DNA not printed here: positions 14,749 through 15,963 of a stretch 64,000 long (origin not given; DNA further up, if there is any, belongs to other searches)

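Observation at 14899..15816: Divergent IspH/LytB-like Fe-S protein as last gene of a B12-riboswitch-controlled BtuFCD-like operon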

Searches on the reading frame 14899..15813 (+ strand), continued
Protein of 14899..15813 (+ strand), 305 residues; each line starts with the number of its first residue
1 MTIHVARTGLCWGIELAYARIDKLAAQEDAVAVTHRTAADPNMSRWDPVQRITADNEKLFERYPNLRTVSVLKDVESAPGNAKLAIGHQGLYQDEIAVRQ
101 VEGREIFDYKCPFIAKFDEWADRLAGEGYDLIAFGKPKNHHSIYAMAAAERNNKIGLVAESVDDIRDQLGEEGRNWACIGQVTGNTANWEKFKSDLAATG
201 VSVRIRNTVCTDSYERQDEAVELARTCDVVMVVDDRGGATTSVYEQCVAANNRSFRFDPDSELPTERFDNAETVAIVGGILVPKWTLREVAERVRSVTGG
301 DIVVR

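Call 53: search_protein_representatives(alignment_id=A2)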
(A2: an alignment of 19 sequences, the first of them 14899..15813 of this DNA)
Query: 19 sequences, 300 profile positions. Proteins with E-value up to 0.001 (for the whole library): 5655; up to 1e-10: 2990; up to 1e-30: 168. The best 150 are listed.
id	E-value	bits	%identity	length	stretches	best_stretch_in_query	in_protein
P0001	1.9e-131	454.1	-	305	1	1-298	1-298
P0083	2.3e-109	381.6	-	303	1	1-298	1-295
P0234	1.1e-103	362.9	-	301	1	1-298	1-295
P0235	1.4e-101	356.0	-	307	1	5-296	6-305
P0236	4.7e-100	351.0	-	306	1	3-296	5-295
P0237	8.0e-100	350.3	-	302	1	1-297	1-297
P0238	1.8e-97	342.5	-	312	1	1-296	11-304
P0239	1.3e-93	329.9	-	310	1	2-298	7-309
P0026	1.5e-86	306.6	-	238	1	1-223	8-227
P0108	2.5e-85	302.7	-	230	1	69-298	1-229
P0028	6.1e-79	281.7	-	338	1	88-296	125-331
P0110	2.0e-76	273.5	-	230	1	1-199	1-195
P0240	4.1e-66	239.6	-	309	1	1-204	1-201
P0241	2.6e-65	236.9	-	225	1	85-297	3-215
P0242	8.8e-64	231.9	-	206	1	2-182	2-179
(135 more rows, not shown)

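Call 58: search_dna_similar(query=window:14899-15813:+, collection=plasmids, mode=protein, max_evalue=1e-10, max_rows=15)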
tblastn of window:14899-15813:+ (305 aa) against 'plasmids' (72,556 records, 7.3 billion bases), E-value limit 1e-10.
Records with a match: 2; places in all: 2; records where one place covers at least 80% of the query: 0.
Best place of each record, by identity: <60% 2.
By first word of the organism name: Sulfurovum 1; Collinsella 1.
By predicted mobility (MOB-suite, as given by PLSDB): non-mobilizable 2.
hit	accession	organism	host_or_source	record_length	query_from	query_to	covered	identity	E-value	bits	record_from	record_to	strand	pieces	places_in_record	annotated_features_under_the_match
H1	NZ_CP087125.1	Sulfurovum mangrovi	Mangrove sediment,mangrove sediment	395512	68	297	75%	24.8%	2e-15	84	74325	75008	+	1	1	4-hydroxy-3-methylbut-2-enyl diphosphate reductase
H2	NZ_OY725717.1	Collinsella aerofaciens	-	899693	103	297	64%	27.6%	2e-12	75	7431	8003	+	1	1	4-hydroxy-3-methylbut-2-enyl diphosphate reductase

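Call 59: predict_structure(alignment_id=A5)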
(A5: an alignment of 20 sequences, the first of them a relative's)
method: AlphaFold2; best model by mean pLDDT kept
length: 201 residues; sequences in the alignment: 20
mean_pLDDT: 86.7   pTM: 0.84
mean pLDDT of the five models: 86.7, 82.6, 81.0, 80.5, 79.3
residues with pLDDT >= 90: 99; 70-90: 84; 50-70: 14; < 50: 4
segments of 3 or more residues with pLDDT < 50: none
pLDDT, mean of each block of 10 residues (from residue 1): 74 92 88 89 88 94 92 92 77 77 93 76 91 93 85 90 95 96 86 70 40
secondary structure, 60 per line:
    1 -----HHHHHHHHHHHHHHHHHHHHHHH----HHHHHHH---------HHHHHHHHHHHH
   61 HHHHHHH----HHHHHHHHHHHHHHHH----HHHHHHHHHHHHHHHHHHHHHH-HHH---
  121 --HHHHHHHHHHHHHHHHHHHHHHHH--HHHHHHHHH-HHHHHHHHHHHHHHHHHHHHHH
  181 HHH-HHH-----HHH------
elements in order: H6-28 H33-39 H49-67 H72-87 H92-113 H123-146 H149-157 H159-183

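Call 62: find_encoding_contigs(protein=P0098, flank=7000, max_places=1)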
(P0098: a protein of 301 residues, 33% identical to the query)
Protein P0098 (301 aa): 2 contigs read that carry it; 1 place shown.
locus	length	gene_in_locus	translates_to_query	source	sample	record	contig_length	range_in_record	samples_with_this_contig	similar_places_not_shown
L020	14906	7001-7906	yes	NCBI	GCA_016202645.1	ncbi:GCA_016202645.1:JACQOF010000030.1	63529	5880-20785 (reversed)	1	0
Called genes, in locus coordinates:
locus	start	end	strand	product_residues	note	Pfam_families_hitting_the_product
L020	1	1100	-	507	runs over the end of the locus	-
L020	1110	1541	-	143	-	-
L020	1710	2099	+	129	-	PF00027:cNMP_binding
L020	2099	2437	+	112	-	-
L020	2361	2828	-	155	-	PF01475:FUR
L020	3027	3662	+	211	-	PF01618:MotA_ExbB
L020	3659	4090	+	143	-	PF02472:ExbD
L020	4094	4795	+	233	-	PF03544:TonB_C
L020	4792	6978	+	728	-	PF07715:Plug, PF00593:TonB_dep_Rec_b-barrel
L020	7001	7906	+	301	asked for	PF02401:LYTB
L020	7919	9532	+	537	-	PF00496:SBP_bac_5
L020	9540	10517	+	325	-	PF19300:BPD_transp_1_N (weak), PF00528:BPD_transp_1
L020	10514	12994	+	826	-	PF12911:OppC_N (weak), PF00528:BPD_transp_1, PF13555:AAA_29 (faint), PF00005:ABC_tran, PF00931:NB-ARC (faint), PF02463:SMC_N (faint), PF13191:AAA_16 (faint), PF00005:ABC_tran, +3 more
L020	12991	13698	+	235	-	PF05175:MTS (weak), PF13489:Methyltransf_23, PF02353:CMAS, PF03848:TehB (weak), PF08241:Methyltransf_11, PF08242:Methyltransf_12, PF13649:Methyltransf_25, PF13847:Methyltransf_31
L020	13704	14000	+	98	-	-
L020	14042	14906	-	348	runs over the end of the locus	PF25209:Phage_capsid_4 (weak)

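Call 63: find_encoding_contigs(protein=P0055, flank=7000, max_places=1)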
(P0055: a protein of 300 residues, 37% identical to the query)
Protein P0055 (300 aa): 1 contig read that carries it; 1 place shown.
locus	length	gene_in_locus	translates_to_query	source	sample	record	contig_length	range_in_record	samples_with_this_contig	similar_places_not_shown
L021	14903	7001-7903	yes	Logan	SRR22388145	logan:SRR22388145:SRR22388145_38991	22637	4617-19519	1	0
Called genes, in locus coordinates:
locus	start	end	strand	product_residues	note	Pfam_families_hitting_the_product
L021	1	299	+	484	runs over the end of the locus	PF00590:TP_methylase, PF02570:CbiC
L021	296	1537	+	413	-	PF00590:TP_methylase, PF01135:PCMT (weak), PF02390:Methyltransf_4 (weak)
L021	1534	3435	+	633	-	PF11760:CbiG_N, PF11761:CbiG_mid, PF01890:CbiG_C, PF00590:TP_methylase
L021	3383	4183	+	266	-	PF02571:CbiJ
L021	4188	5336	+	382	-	PF01888:CbiD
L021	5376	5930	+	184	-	PF02572:CobA_CobO_BtuR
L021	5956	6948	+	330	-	PF13379:NMT1_2, PF09084:NMT1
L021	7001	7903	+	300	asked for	PF02401:LYTB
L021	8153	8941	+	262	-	-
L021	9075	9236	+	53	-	PF09489:CbtB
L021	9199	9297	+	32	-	-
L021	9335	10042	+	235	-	PF09490:CbtA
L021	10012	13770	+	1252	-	PF02514:CobN-Mg_chel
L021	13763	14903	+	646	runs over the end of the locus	PF00493:MCM (faint), PF07728:AAA_5 (weak), PF01078:Mg_chelatase, PF17863:AAA_lid_2, PF26791:AAPxQ, PF00092:VWA, PF13519:VWA_2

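Call 64: fold_search(model_id=the predicted structure, library=pdb)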
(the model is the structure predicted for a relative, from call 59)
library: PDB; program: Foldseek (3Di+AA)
matches with E <= 10: 219; with E <= 0.001: 0
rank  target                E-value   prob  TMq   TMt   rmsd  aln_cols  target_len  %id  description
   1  5edl                  2.0e-01  1.00  0.55  0.56   5.2       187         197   17  Crystal structure of an S-component of ECF transporter (released 2016-08-17)
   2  8p1i_A                7.0e-01  0.20  0.25  0.07  15.6       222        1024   16  Single particle cryo-EM co-structure of Klebsiella pneumoniae AcrB with the BDM91288 efflux pump inhibitor at 2.97 Ang (released 2024-01-17)
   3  3pde_B                1.1e+00  0.15  0.27  0.22  16.9       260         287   15  Crystal structure of geranylgeranyl pyrophosphate synthase from Lactobacillus brevis atcc 367 complexed with isoprenyl (released 2010-11-17)
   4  5mg3_D                1.3e+00  0.18  0.23  0.14  10.6       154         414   14  EM fitted model of bacterial holo-translocon (released 2016-12-28)
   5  8fed_I                1.4e+00  0.20  0.26  0.23  16.1       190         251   13  Structure of Mce1-LucB complex from Mycobacterium smegmatis (Map1) (released 2023-02-22)
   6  4u8v_B                1.6e+00  0.15  0.25  0.08  13.6       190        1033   18  Coupling of remote alternating-access transport mechanisms for protons and substrates in the multidrug efflux pump Acr (released 2014-10-15)
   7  4k7q                  1.8e+00  0.23  0.29  0.09  10.5       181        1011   17  Crystal Structure of AcrB Complexed with Linezolid at 3.5 Resolution (released 2013-07-03)
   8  3w9i_A                1.9e+00  0.20  0.28  0.08  11.3       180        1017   17  Structural basis for the inhibition of bacterial multidrug exporters (released 2013-07-03)
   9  5q0q_C                2.0e+00  0.08  0.20  0.19  17.2       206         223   10  Ligand binding to FARNESOID-X-RECEPTOR (released 2017-07-05)
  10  7cff                  2.0e+00  0.06  0.15  0.18  18.8       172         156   16  Structure of the thermostabilized transmembrane domain of the bacterial CNNM/CorC family Mg2+ transporter in complex wit (released 2021-02-24)
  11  8ta5_B                2.1e+00  0.09  0.21  0.09  18.3       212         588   12  Title: Cryo-EM structure of the human CLC-2 chloride channel transmembrane domain with asymmetric C-terminal (released 2024-01-31)
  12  9jc2_B                2.2e+00  0.13  0.24  0.27  15.9       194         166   12  Engineering of ATP synthase Fo (released 2025-07-09)
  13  9fhg_A                2.2e+00  0.11  0.24  0.07  14.7       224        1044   15  Crystallographic structure of AcrB V612N in LTO state (released 2025-06-11)
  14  8qzt_A                2.3e+00  0.14  0.27  0.08  13.3       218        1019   16  Single particle cryo-EM co-structure of E. coli AcrB with bound BDM91531 inhibitor at 3.52 A resolution (released 2024-11-06)
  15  7bwr_B                2.3e+00  0.11  0.26  0.09  15.5       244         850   14  Mycobacterium smegmatis arabinosyltransferase complex EmbB2-AcpM2 in substrate DPA bound asymmetric "active state" (released 2020-05-27)
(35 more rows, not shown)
